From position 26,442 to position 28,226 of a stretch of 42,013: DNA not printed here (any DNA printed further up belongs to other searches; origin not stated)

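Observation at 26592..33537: Operon of two membrane-anchored CRTAC1-like (FG-GAP/VCBS + UnbV/ASPIC) proteins and a B12-radical SAM enzyme embedded in the assembly line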

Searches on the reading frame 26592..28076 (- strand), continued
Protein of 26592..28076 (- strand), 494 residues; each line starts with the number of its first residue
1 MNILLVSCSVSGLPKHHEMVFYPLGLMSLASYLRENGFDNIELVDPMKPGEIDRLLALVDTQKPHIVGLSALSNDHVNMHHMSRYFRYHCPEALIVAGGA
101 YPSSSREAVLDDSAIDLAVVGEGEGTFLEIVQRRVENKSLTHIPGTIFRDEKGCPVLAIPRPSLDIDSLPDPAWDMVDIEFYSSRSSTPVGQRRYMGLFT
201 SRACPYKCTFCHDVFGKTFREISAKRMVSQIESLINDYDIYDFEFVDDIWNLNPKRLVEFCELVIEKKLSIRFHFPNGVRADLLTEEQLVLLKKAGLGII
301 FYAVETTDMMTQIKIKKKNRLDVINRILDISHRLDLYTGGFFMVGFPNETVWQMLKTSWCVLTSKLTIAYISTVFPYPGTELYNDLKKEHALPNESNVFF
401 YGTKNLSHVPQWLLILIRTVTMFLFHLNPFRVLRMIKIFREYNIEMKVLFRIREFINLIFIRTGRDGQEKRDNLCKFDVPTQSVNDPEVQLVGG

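Call 12: find_encoding_contigs(protein=P0015, flank=10000, max_places=2)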
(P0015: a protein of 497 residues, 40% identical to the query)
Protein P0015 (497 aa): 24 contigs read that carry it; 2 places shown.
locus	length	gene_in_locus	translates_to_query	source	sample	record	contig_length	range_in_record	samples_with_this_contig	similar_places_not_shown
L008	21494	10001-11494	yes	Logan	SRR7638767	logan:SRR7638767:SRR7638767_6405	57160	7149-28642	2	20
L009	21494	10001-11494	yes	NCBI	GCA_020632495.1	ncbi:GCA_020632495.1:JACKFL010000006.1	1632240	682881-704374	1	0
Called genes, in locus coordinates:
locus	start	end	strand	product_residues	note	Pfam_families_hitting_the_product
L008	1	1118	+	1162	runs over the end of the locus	PF01882:DUF58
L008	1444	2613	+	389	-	PF00989:PAS, PF13188:PAS_8 (weak), PF08448:PAS_4, PF13426:PAS_9, PF02518:HATPase_c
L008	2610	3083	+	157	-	PF00383:dCMP_cyt_deam_1, PF14437:MafB19-deam, PF14439:Bd3614-deam (weak)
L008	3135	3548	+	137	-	PF00565:SNase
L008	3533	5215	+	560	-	PF05090:HTTM, PF22777:VKGC_lumenal_dom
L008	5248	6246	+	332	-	PF00389:2-Hacid_dh, PF02826:2-Hacid_dh_C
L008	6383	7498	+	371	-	PF04392:ABC_sub_bind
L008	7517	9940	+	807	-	PF00672:HAMP, PF00990:GGDEF, PF00563:EAL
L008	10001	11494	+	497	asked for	PF02310:B12-binding, PF04055:Radical_SAM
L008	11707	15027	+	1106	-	PF13646:HEAT_2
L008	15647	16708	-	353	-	-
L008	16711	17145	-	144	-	PF13474:SnoaL_3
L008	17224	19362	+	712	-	PF13432:TPR_16, PF13371:TPR_9, PF00515:TPR_1, PF13414:TPR_11, PF13424:TPR_12, PF13414:TPR_11, PF00515:TPR_1, PF13432:TPR_16, +19 more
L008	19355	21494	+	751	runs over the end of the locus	PF09371:Tex_N, PF22706:Tex_central_region, PF14639:YqgF, PF16921:Tex_YqgF, PF14635:HHH_7, PF12836:HHH_3, PF17674:HHH_9, PF00575:S1, +2 more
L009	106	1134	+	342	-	PF01882:DUF58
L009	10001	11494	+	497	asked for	PF02310:B12-binding, PF04055:Radical_SAM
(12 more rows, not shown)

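Call 16: find_encoding_contigs(protein=P0002, flank=10000, max_places=3)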
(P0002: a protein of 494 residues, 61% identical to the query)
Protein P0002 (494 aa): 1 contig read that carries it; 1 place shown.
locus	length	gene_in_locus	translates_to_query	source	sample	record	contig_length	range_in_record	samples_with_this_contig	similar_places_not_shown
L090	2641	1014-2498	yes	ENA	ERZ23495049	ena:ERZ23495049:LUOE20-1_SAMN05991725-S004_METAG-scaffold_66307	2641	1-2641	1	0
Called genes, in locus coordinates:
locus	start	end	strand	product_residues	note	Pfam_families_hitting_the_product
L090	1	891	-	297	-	?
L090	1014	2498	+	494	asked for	PF02310:B12-binding, PF04055:Radical_SAM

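Call 17: find_encoding_contigs(protein=P0003, flank=10000, max_places=2)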
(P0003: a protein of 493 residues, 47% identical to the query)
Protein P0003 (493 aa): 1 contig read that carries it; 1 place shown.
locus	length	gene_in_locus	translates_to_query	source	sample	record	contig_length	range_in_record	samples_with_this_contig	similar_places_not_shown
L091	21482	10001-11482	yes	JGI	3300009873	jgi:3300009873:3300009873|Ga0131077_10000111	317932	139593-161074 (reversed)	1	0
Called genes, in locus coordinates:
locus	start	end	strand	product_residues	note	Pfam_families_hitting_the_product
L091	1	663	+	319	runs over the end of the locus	PF13557:Phenol_MetA_deg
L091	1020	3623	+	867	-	PF02836:Glyco_hydro_2_C, PF13506:Glyco_transf_21 (weak), PF00535:Glycos_transf_2, PF10111:Glyco_tranf_2_2, PF13641:Glyco_tranf_2_3, PF13632:Glyco_trans_2_3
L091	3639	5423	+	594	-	PF00664:ABC_membrane, PF00005:ABC_tran, PF02463:SMC_N (weak)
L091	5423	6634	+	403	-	PF13439:Glyco_transf_4, PF13579:Glyco_trans_4_4, PF20706:GT4-conflict, PF00534:Glycos_transf_1, PF13692:Glyco_trans_1_4, PF13524:Glyco_trans_1_2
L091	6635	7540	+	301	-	PF04230:PS_pyruv_trans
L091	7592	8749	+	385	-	-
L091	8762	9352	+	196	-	PF00132:Hexapep, PF14602:Hexapep_2 (weak)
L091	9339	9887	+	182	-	PF00132:Hexapep (weak)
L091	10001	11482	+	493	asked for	PF02310:B12-binding, PF04055:Radical_SAM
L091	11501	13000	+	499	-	PF02310:B12-binding, PF04055:Radical_SAM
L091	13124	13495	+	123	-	-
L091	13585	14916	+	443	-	PF02321:OEP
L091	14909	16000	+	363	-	PF19335:HMBD, PF25869:3HB_CusB (weak), PF25954:Beta-barrel_RND_2, PF25975:CzcB_C, PF25989:YknX_C (weak)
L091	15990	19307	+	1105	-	PF00873:ACR_tran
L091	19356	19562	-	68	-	-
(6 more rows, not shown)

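Call 20: find_related_loci(query=window:26592-28076:-, collection=genome_contigs, flank=10000)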
Query window:26592-28076:- (494 aa) in genome_contigs; peptide patterns used: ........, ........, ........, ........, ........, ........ (x = any residue, [..] = any of these).
15 stretches matched a pattern, but none encodes a relative of the query by tblastn (E <= 1e-3).

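Call 22: find_related_loci(query=A1, collection=genome_contigs, flank=10000)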
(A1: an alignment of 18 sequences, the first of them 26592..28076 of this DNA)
Query A1 (494 aa) in genome_contigs; peptide patterns used: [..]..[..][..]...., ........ (x = any residue, [..] = any of these).
89 stretches matched a pattern; 8 encode a relative of the query (tblastn E <= 1e-3); 8 distinct loci.
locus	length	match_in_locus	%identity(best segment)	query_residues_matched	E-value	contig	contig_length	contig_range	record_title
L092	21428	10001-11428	44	2-483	5e-131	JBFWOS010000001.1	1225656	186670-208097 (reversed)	MAG: Candidatus Omnitrophota bacterium isolate CA_2019_TPBF_141 NODE_21_length_1225656_cov_49.572922_TPBF, whole genome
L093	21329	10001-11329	47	2-435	3e-124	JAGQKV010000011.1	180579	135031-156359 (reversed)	MAG: Candidatus Omnitrophota bacterium isolate HKST-UBA13 2014-04-01_1_(paired)_contig_60769, whole genome shotgun seque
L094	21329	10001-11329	47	2-435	1e-122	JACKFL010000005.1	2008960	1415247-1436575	MAG: Candidatus Omnitrophota bacterium isolate HK-STAS-OMNI-4 HK-STAS-OMNI-4_5, whole genome shotgun sequence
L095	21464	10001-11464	40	2-490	2e-119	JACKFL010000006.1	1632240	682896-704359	MAG: Candidatus Omnitrophota bacterium isolate HK-STAS-OMNI-4 HK-STAS-OMNI-4_6, whole genome shotgun sequence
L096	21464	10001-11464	40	2-490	2e-119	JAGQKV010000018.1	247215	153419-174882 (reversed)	MAG: Candidatus Omnitrophota bacterium isolate HKST-UBA13 2014-04-01_1_(paired)_contig_82955, whole genome shotgun seque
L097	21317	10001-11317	42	1-439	4e-111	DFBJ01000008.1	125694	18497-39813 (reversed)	MAG TPA_asm: Bacteriovoracaceae bacterium UBA3083 UBA3083_contig_13923, whole genome shotgun sequence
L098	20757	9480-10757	33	23-439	2e-63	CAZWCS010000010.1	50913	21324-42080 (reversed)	MAG TPA_asm: uncultured Desulfobacterales bacterium isolate SRP141376_co4_302 genome assembly, contig: NODE_1203_length_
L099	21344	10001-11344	31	14-443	6e-55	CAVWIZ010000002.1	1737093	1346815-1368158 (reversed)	MAG: uncultured Acidobacteriota bacterium isolate MFD02242.bin.2.28 genome assembly, contig: contig_17922, whole genome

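Call 31: search_solved_structures(query=A1, max_evalue=0.001)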
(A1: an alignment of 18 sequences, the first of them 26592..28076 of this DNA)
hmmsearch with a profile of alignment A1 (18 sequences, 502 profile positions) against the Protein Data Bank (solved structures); distinct sequences matched with E-value up to 0.001: 6.
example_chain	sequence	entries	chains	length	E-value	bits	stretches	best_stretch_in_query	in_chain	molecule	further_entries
6fd2_B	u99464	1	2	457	4.4e-25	91.5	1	169-418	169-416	Putative apramycin biosynthetic oxidoreductase 4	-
5ul2_A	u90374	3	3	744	2e-19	72.8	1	32-321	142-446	OxsB protein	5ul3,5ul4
9ccb_A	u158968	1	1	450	8.3e-16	60.9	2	285-398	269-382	Radical SAM core domain-containing protein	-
7kdx_A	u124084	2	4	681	2.4e-14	56.1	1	66-252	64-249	Methyltransferase TokK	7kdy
9n1b_A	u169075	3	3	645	7.2e-11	44.6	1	55-218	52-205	Radical SAM protein | Radical SAM enzyme CysS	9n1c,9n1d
6wte_A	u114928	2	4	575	4e-05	25.6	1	30-275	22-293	B12-binding domain-containing protein | Tryptophan-C2-methyltransferase containing B12-binding domain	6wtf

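Call 51: find_related_loci(query=A1, collection=metagenome_contigs, flank=10000)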
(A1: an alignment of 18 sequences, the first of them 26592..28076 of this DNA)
Query A1 (494 aa) in metagenome_contigs; peptide patterns used: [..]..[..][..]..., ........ (x = any residue, [..] = any of these).
387 stretches matched a pattern; 94 encode a relative of the query (tblastn E <= 1e-3); the best 80 are kept; 78 distinct loci.
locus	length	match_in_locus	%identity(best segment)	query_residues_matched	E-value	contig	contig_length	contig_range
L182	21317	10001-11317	42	1-439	2e-110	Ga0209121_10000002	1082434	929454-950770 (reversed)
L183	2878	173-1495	39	3-439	3e-85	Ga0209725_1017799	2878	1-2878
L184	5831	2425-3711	36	14-439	2e-81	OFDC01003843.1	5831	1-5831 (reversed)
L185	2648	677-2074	37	2-466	3e-83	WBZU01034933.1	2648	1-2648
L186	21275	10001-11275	36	18-436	7e-79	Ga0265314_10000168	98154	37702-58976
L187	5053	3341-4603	36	22-439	2e-78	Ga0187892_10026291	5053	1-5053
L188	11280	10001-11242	38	23-436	5e-77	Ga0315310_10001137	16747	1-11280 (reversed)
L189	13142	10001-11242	38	23-436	8e-76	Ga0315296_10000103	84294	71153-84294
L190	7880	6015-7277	35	22-439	1e-75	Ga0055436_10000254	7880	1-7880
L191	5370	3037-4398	35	23-474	4e-72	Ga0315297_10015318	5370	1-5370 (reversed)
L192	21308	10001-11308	36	3-437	2e-79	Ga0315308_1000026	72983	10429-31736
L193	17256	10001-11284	35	23-439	3e-72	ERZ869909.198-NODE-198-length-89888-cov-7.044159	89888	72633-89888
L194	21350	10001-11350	33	23-464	1e-69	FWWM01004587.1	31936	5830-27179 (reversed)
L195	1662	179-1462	36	23-435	4e-72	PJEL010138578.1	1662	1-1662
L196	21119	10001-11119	34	24-390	2e-68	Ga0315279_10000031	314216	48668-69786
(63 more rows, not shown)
